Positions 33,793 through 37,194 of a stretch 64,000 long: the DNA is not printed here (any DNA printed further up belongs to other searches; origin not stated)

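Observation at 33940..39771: Divergent gene pair: a 1034-aa helical protein and a 715-aa NERD/PD-(D/E)xK-like nuclease with a SEC-C tail. This is the best candidate for an undescribed defence system.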

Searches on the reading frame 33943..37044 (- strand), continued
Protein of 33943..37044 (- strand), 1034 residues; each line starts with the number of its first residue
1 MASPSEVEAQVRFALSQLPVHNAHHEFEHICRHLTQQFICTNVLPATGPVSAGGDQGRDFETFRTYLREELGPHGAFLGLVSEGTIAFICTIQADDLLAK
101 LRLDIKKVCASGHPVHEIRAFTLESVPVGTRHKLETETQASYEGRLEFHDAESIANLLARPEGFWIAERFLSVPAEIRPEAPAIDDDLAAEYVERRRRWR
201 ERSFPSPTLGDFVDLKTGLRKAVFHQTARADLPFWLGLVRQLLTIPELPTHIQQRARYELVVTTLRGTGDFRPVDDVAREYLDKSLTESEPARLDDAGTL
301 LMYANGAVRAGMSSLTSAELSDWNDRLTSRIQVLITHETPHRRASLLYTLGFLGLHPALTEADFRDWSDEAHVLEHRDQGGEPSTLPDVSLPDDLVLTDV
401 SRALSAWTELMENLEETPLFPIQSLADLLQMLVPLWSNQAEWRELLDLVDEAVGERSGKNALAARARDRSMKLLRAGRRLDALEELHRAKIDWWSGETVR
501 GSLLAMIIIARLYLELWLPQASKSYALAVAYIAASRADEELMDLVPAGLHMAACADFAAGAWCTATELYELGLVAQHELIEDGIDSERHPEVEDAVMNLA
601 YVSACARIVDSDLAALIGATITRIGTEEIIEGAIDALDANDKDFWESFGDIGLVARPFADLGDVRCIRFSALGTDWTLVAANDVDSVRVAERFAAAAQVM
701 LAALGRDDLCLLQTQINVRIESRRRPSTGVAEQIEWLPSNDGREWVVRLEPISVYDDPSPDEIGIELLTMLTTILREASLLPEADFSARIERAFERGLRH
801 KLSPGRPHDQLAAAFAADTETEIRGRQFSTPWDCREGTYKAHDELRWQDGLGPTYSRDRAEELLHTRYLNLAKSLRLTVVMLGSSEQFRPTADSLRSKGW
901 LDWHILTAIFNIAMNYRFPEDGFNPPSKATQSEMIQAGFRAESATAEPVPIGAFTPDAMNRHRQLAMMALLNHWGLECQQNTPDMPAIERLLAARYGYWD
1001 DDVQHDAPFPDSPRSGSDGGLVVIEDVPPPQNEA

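Call 59: get_annotated_region(hit=H11, flank=7000)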
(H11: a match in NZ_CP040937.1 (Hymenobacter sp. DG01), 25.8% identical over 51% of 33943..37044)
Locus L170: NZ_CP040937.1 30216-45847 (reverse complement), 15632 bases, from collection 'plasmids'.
description: Hymenobacter sp. DG01 plasmid unnamed, complete sequence
organism: Hymenobacter sp. DG01 (NCBI taxid 2584940)
taxonomy: Bacteria; Bacteroidota; Cytophagia; Cytophagales; Hymenobacteraceae; Hymenobacter; Hymenobacter sp. DG01
host: -; source: cell culture,water; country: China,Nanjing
typing (MOB-suite, as given by PLSDB): non-mobilizable
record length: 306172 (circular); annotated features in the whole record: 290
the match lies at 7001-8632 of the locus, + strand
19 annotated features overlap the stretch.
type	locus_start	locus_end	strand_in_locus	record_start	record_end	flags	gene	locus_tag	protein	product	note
CDS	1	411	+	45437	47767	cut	-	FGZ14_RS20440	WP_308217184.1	heavy metal translocating P-type ATPase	GO:0006812 - monoatomic cation transport [Evidence IEA]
CDS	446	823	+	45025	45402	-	-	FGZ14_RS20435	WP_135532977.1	cupredoxin domain-containing protein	-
CDS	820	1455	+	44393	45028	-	-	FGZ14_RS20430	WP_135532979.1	AraC family transcriptional regulator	-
CDS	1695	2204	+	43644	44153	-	-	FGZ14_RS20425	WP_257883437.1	DUF305 domain-containing protein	-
CDS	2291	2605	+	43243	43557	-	-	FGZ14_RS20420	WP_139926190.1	DUF6122 family protein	-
CDS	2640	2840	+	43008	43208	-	-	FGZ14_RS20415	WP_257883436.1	hypothetical protein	-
CDS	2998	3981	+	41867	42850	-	-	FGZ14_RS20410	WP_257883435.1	DUF4396 domain-containing protein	-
CDS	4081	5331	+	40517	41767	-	-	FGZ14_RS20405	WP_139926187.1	hypothetical protein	-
CDS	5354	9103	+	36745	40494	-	-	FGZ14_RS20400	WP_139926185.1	dsDNA nuclease domain-containing protein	-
CDS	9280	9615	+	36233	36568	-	-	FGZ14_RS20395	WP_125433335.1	helix-turn-helix transcriptional regulator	-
CDS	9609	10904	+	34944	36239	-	-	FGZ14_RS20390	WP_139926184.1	type II toxin-antitoxin system HipA family toxin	-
CDS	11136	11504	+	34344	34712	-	-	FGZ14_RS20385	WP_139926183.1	metalloregulator ArsR/SmtB family transcription factor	GO:0006355 - regulation of DNA-templated transcription [Evidence IEA]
CDS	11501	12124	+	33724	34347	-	merTP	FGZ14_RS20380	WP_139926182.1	mercuric transport protein MerTP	-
CDS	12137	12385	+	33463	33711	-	-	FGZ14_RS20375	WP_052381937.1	GDCCVxC domain-containing (seleno)protein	-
CDS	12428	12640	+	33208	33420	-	-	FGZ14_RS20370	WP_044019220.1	hypothetical protein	-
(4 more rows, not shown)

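Call 60: get_annotated_region(hit=H1, flank=7000)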
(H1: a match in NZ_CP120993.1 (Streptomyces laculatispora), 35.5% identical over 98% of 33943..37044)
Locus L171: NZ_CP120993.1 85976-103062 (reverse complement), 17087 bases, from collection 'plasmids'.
description: Streptomyces laculatispora strain Mut2 plasmid unnamed1
organism: Streptomyces laculatispora (NCBI taxid 887464)
taxonomy: Bacteria; Actinomycetota; Actinomycetes; Kitasatosporales; Streptomycetaceae; Streptomyces; Streptomyces laculatispora
host: -; source: -; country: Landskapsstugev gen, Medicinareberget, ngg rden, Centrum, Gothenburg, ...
typing (MOB-suite, as given by PLSDB): non-mobilizable
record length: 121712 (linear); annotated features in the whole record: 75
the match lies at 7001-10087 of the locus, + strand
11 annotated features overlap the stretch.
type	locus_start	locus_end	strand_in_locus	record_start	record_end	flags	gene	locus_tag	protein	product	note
CDS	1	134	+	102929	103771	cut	-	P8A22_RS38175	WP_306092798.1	zinc-ribbon domain-containing protein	-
CDS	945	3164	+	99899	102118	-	-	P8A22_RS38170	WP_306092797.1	hypothetical protein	-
CDS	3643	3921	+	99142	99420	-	-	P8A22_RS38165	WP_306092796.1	hypothetical protein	-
CDS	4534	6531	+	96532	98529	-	-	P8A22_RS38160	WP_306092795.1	CHAT domain-containing protein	-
CDS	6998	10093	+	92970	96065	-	-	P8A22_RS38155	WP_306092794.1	hypothetical protein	-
CDS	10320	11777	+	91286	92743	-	-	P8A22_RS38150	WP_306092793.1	HEPN domain-containing protein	-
CDS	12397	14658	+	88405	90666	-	-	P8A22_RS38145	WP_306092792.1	restriction endonuclease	GO:0009307 - DNA restriction-modification system [Evidence IEA]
CDS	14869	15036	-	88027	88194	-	-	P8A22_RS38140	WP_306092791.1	hypothetical protein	-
CDS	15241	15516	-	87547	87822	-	-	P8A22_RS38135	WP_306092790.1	hypothetical protein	-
CDS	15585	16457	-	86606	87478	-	-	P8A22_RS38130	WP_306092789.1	hypothetical protein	-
CDS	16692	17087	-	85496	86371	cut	-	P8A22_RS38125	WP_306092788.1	AAA family ATPase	-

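Call 61: get_annotated_region(hit=H9, flank=5000)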
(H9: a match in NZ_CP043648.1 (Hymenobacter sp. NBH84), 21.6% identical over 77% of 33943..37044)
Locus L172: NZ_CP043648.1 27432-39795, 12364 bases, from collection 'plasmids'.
description: Hymenobacter sp. NBH84 plasmid unnamed4, complete sequence
organism: Hymenobacter sp. NBH84 (NCBI taxid 2596915)
taxonomy: Bacteria; Bacteroidota; Cytophagia; Cytophagales; Hymenobacteraceae; Hymenobacter; Hymenobacter sp. NBH84
host: -; source: pure culture,soil; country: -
typing (MOB-suite, as given by PLSDB): non-mobilizable
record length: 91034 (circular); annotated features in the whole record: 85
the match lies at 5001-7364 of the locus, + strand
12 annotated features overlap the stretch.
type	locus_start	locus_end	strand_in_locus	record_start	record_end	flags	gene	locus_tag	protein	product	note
CDS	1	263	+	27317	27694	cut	-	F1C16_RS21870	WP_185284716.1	cupredoxin domain-containing protein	-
CDS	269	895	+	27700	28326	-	-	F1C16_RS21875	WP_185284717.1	AraC family transcriptional regulator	-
CDS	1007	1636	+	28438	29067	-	-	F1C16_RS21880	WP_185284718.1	DUF305 domain-containing protein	-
CDS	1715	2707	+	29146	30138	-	-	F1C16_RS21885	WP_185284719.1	DUF4396 domain-containing protein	-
CDS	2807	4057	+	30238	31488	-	-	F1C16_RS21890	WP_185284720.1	hypothetical protein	-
CDS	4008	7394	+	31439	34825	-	-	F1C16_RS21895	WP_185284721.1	hypothetical protein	-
CDS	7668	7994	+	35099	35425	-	-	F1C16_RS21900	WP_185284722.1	helix-turn-helix transcriptional regulator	-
CDS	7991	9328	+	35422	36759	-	-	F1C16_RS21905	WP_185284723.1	type II toxin-antitoxin system HipA family toxin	-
CDS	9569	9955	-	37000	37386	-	-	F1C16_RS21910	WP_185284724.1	hypothetical protein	-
CDS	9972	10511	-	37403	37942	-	-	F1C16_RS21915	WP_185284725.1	hypothetical protein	-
CDS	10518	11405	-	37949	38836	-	-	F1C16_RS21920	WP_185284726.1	hypothetical protein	-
CDS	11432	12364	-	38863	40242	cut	traM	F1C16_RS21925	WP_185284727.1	conjugative transposon protein TraM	-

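Call 62: get_annotated_region(hit=H10, flank=5000)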
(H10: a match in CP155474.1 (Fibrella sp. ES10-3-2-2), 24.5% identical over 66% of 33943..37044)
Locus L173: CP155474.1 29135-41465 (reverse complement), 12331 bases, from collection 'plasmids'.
description: Fibrella sp. ES10-3-2-2 plasmid unnamed3, complete sequence
organism: Fibrella sp. ES10-3-2-2 (NCBI taxid 1834519)
taxonomy: Bacteria; Bacteroidota; Cytophagia; Cytophagales; Spirosomataceae; Fibrella; Fibrella sp. ES10-3-2-2
host: -; source: single cell,soil; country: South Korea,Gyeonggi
typing (MOB-suite, as given by PLSDB): non-mobilizable
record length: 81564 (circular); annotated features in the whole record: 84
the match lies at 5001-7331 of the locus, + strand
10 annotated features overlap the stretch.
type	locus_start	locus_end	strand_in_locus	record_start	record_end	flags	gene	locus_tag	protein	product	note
CDS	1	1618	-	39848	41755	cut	-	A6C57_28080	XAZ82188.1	DUF6036 family nucleotidyltransferase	-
CDS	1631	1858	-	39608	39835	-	-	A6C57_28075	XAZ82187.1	hypothetical protein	-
CDS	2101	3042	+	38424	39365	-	-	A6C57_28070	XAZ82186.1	type IV toxin-antitoxin system AbiEi family antitoxin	-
CDS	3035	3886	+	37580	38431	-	-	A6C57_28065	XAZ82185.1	nucleotidyl transferase AbiEii/AbiGii toxin family protein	-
CDS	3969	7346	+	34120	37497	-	-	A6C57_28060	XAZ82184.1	hypothetical protein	-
CDS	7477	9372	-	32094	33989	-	-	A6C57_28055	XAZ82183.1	type IV secretory system conjugative DNA transfer family protein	-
CDS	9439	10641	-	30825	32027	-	-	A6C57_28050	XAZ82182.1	DUF5712 family protein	-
CDS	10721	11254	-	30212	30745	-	-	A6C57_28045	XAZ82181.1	hypothetical protein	-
CDS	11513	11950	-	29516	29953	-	-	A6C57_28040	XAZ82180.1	hypothetical protein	-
CDS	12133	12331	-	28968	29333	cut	-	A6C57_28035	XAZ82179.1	hypothetical protein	-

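Call 63: search_protein_families(library=pfam, proteins=[L170:5354-9100:+, L172:4008-7391:+, L173:3969-7343:+, L170:4081-5328:+, L168:8947-11904:+, L171:6998-10090:+], max_evalue=0.1)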
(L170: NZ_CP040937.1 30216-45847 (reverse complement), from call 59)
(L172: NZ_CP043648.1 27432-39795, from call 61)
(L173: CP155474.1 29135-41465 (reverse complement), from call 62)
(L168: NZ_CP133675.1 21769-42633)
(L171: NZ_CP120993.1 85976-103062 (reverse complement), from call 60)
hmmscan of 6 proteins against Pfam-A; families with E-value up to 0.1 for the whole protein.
L170:5354-9100:+ (1249 aa): 2 families
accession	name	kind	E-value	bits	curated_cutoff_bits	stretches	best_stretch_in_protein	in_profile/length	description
PF14130.12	Cap4_nuclease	-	4.9e-08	33.8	26.2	1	20-168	8-158/200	Cap4, dsDNA endonuclease domain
PF23788.1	EDRF1_N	-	0.035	13.3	26.8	1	26-99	299-367/513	EDRF1 N-terminal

L172:4008-7391:+ (1128 aa): 3 families
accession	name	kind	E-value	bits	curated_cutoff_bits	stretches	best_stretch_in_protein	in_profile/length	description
PF14130.12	Cap4_nuclease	-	2.2e-05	25.2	26.2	1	40-193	6-158/200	Cap4, dsDNA endonuclease domain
PF01858.22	RB_A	-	0.0026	18.1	25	1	145-222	11-89/196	Retinoblastoma-associated protein A domain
PF19963.4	VMAP-M1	-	0.061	14.4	25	0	160-205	67-111/113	vWA-MoxR associated protein middle region (VMAP-M) 1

L173:3969-7343:+ (1125 aa): 2 families
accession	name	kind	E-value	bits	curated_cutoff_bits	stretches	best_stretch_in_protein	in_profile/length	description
PF03194.20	LUC7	-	0.031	14.5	33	1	157-212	87-144/246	LUC7 N_terminus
PF15753.10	BLOC1S3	-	0.088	13.3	27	0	147-192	101-146/172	Biogenesis of lysosome-related organelles complex 1 subunit 3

L170:4081-5328:+ (416 aa): 0 families

L168:8947-11904:+ (986 aa): 0 families

L171:6998-10090:+ (1031 aa): 0 families

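Call 75: find_encoding_contigs(protein=P0002, flank=10000, max_places=3)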
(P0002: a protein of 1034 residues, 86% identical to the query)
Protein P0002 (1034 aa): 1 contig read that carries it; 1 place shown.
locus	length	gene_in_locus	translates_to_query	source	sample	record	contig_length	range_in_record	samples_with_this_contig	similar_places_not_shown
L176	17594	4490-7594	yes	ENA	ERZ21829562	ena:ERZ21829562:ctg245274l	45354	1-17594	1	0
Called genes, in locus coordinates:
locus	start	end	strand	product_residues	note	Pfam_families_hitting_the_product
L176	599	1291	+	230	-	PF05721:PhyH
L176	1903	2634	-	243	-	-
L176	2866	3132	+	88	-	PF01527:HTH_Tnp_1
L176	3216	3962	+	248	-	PF13276:HTH_21, PF00665:rve, PF13683:rve_3, PF13333:rve_2 (weak)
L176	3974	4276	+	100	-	-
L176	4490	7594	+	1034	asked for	-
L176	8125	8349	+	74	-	-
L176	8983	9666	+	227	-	PF00872:Transposase_mut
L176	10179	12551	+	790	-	-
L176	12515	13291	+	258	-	PF06114:Peptidase_M78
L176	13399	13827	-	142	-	-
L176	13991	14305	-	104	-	-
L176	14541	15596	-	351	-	PF00239:Resolvase, PF07508:Recombinase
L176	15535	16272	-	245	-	PF00589:Phage_integrase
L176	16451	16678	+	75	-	-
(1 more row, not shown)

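Call 80: find_homologous_proteins(query=L170:6164-9100:+)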
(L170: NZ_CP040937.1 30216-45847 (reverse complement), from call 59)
Query L170:6164-9100:+ (979 aa): 15 proteins with E <= 0.001 among 8000 candidates.
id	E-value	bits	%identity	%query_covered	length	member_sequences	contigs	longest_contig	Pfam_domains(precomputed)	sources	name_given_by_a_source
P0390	0.0e+0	2219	100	100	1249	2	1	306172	PF14130.13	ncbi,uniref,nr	ncbi:dsDNA nuclease domain-containing protein [Hymenobacter sp. DG01]|uniref:dsDNA nuclease domain-c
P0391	0.0e+0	1990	90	100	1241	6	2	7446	PF14130.13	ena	-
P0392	0.0e+0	1985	89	100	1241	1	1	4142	PF14130.13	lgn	-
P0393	0.0e+0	1193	56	99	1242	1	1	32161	PF14130.13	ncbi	-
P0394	0.0e+0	1188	56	99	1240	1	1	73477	PF14130.13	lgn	-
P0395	0.0e+0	1123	84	60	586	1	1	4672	-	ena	-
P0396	0.0e+0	1068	51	99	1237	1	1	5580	PF14130.13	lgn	-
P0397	6.1e-245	834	66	58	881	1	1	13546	PF14130.13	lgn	-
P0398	3.0e-172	593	37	83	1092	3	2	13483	-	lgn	-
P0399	2.1e-167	577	35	84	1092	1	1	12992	-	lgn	-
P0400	3.5e-163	563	36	84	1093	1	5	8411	-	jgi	jgi:hypothetical protein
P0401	3.4e-155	537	35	84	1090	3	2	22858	PF14130.13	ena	-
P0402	8.3e-152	525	34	84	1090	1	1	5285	-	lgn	-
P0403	9.7e-116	406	29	84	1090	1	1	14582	PF14130.13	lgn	-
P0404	2.4e-19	87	23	59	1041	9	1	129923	-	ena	-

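Call 81: search_dna_similar(query=window:33943-37044:-, collection=phages, mode=protein, max_rows=10)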
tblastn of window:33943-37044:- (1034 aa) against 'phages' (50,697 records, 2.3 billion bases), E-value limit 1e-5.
No match.

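Call 97: search_protein_families(library=padloc, alignment_id=A3, max_evalue=0.01)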
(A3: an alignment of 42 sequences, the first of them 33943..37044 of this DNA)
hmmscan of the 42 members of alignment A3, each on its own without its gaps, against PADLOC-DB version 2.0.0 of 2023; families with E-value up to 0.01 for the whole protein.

A. member 1, window:33943-37044:- (1034 aa): 0 families

B. families by the number of members that match (of 42 scanned): 1 family
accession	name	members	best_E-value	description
PDLC02416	Aga_REase-TIR-PNTD1-PNTD2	2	0.0015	Class I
